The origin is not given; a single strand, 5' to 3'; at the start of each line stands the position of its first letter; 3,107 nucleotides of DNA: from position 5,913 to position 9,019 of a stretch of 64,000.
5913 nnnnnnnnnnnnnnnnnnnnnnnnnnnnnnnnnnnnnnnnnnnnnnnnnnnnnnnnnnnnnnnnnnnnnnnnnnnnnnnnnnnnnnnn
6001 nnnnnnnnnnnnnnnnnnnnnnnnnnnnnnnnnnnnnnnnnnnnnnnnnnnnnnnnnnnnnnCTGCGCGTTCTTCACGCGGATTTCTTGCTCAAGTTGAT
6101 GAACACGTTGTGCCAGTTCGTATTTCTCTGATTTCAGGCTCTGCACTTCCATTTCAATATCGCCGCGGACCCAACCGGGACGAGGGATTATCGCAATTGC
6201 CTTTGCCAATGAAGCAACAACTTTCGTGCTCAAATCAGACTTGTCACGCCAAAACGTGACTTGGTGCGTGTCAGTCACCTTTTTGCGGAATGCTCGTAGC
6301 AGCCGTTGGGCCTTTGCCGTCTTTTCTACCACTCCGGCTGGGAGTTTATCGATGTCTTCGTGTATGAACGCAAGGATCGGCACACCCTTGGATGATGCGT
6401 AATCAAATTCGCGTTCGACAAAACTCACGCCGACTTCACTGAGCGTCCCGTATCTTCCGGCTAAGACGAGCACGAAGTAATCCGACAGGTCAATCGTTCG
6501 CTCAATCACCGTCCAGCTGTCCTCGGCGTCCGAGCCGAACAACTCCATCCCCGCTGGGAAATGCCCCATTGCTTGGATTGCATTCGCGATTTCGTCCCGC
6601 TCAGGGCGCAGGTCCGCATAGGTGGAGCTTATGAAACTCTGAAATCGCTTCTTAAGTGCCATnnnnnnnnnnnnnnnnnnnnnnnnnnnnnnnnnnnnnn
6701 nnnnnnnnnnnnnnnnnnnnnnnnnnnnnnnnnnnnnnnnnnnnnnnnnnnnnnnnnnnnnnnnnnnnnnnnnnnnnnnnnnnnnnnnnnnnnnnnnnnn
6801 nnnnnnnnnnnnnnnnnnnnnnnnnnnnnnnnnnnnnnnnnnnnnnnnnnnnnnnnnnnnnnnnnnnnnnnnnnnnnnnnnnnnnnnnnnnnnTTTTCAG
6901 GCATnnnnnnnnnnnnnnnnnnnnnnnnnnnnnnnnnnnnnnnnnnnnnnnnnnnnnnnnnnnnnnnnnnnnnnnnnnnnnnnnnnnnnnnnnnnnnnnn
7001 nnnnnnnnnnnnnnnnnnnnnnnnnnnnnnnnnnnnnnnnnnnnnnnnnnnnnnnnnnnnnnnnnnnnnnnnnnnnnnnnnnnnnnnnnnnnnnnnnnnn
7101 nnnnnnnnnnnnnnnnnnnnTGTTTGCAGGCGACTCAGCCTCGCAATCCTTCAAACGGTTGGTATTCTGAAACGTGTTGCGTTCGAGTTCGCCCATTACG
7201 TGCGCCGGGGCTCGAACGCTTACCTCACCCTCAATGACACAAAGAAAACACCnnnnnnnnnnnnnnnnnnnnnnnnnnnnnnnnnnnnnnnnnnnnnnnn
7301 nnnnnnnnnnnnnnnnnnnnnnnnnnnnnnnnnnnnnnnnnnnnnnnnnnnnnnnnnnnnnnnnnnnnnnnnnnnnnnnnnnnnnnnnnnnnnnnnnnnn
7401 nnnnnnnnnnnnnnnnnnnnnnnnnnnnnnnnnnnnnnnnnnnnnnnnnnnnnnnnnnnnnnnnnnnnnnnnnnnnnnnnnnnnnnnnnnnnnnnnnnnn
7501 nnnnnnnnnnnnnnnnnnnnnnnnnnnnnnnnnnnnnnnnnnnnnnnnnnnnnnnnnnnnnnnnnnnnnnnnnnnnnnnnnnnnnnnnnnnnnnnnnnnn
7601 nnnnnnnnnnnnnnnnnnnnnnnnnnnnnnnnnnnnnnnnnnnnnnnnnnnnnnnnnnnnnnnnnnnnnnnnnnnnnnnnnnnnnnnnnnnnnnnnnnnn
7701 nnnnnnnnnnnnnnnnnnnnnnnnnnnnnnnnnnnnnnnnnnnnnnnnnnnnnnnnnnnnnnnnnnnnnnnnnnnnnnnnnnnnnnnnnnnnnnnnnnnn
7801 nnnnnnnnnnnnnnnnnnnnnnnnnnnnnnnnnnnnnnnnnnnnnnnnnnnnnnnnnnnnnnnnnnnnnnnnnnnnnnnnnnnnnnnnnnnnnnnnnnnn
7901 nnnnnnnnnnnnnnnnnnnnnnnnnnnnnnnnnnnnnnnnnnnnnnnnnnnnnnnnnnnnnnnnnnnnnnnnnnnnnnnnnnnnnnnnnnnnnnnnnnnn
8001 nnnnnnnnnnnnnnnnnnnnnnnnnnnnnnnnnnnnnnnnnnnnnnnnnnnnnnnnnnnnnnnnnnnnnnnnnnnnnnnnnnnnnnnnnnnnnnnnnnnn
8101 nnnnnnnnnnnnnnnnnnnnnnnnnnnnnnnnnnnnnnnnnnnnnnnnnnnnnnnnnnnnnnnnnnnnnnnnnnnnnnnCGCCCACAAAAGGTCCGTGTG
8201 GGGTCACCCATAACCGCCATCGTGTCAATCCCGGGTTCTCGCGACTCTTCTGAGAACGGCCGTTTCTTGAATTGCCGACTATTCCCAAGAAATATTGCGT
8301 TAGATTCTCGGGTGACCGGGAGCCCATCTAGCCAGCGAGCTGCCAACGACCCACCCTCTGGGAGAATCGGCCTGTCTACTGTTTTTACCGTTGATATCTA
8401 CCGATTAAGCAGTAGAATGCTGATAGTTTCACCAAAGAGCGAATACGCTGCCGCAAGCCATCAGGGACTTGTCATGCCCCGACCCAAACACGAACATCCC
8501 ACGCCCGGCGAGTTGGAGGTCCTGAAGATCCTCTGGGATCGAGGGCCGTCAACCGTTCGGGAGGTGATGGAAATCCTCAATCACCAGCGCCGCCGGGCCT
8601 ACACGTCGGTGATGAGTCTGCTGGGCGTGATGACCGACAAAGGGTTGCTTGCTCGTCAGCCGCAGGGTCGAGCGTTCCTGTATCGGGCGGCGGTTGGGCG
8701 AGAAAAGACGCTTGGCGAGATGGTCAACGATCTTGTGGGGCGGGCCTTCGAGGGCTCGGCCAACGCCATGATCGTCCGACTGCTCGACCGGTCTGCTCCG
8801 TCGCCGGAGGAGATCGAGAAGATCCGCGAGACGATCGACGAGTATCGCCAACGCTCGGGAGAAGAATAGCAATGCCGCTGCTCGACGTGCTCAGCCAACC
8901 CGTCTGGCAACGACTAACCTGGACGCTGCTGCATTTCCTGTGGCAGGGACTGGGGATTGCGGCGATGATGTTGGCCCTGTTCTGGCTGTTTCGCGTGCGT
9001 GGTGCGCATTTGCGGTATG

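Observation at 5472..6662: Orphan DUF4062 (N-deoxyribosyltransferase/TIR-like) + coiled-coil + unknown-domain gene: candidate single-gene conflict or defence module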

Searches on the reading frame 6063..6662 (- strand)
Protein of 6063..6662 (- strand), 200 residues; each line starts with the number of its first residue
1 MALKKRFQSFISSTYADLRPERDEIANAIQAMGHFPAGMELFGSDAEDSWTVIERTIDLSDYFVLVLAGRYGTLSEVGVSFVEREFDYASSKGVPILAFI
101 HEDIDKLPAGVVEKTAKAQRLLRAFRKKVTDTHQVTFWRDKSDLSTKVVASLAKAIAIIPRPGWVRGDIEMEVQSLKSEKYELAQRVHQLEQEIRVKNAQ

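Call 54: search_dna_similar(query=window:6063-6662:-, collection=plasmids, mode=protein, max_evalue=0.001, max_rows=40, rows=spread)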
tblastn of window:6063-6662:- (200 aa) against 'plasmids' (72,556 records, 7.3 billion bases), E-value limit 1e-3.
Records with a match: 226; places in all: 234; records where one place covers at least 80% of the query: 208.
Best place of each record, by identity: <60% 226.
By first word of the organism name: Staphylococcus 197; Acinetobacter 6; Bacillus 3; Enterococcus 3; Sinorhizobium 2; Paraburkholderia 2; Rhizobium 2; Priestia 1; Vibrio 1; Paenarthrobacter 1; and 8 more.
By predicted mobility (MOB-suite, as given by PLSDB): mobilizable 202; non-mobilizable 17; conjugative 7.
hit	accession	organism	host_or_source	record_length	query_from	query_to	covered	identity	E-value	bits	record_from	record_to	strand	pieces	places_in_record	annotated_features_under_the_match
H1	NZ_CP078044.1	Acinetobacter junii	whole organism,washroom sink in ...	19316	3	197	98%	40.4%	3e-42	157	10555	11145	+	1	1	DUF4062 domain-containing protein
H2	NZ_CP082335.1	Exiguobacterium acetylicum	water,Urban freshwater pond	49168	3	191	95%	36.0%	6e-24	105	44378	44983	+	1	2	DUF4062 domain-containing protein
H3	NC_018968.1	Staphylococcus aureus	-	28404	4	177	87%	35.8%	2e-22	100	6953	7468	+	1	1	DUF4062 domain-containing protein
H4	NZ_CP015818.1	Staphylococcus aureus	pork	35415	4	177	87%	35.8%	2e-22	100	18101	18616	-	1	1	DUF4062 domain-containing protein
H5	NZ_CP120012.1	Staphylococcus aureus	Canis lupus familiaris,cell ...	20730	4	177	87%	35.8%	2e-22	100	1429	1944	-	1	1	DUF4062 domain-containing protein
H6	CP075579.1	Staphylococcus aureus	Homo sapiens,nares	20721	4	177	87%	35.8%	4e-22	100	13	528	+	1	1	DUF4062 domain-containing protein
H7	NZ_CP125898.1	Staphylococcus aureus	Homo sapiens,skin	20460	4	177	87%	35.8%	4e-22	100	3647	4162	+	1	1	DUF4062 domain-containing protein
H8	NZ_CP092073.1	Staphylococcus argenteus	Homo sapiens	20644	4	177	87%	35.8%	4e-22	100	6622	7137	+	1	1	DUF4062 domain-containing protein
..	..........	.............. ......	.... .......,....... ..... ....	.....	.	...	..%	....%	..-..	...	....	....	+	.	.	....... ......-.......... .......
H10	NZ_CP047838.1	Staphylococcus aureus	Homo sapiens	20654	4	177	87%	35.8%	4e-22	100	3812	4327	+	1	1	DUF4062 domain-containing protein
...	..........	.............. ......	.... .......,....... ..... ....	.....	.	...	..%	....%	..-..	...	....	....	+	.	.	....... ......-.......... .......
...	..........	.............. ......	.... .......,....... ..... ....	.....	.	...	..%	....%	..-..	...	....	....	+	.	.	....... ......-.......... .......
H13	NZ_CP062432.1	Staphylococcus aureus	Homo sapiens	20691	4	177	87%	35.8%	4e-22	100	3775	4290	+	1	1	DUF4062 domain-containing protein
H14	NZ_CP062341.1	Staphylococcus aureus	Homo sapiens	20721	4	177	87%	35.8%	4e-22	100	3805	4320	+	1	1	DUF4062 domain-containing protein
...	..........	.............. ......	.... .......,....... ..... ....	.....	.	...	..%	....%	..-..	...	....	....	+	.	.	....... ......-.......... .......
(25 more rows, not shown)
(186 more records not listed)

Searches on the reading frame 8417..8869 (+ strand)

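Call 67: search_protein_families(library=padloc, proteins=[window:8417-8869:+], max_evalue=0.01)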
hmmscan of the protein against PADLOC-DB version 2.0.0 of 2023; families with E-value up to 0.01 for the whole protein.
window:8417-8869:+ (150 aa): 2 families
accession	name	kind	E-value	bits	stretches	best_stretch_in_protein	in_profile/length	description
PDLC01859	CARF3--CARF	-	0.00013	19.8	1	27-88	147-208/213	-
PDLC03776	RT_UG37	-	0.0067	12.5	1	98-148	453-506/778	DRT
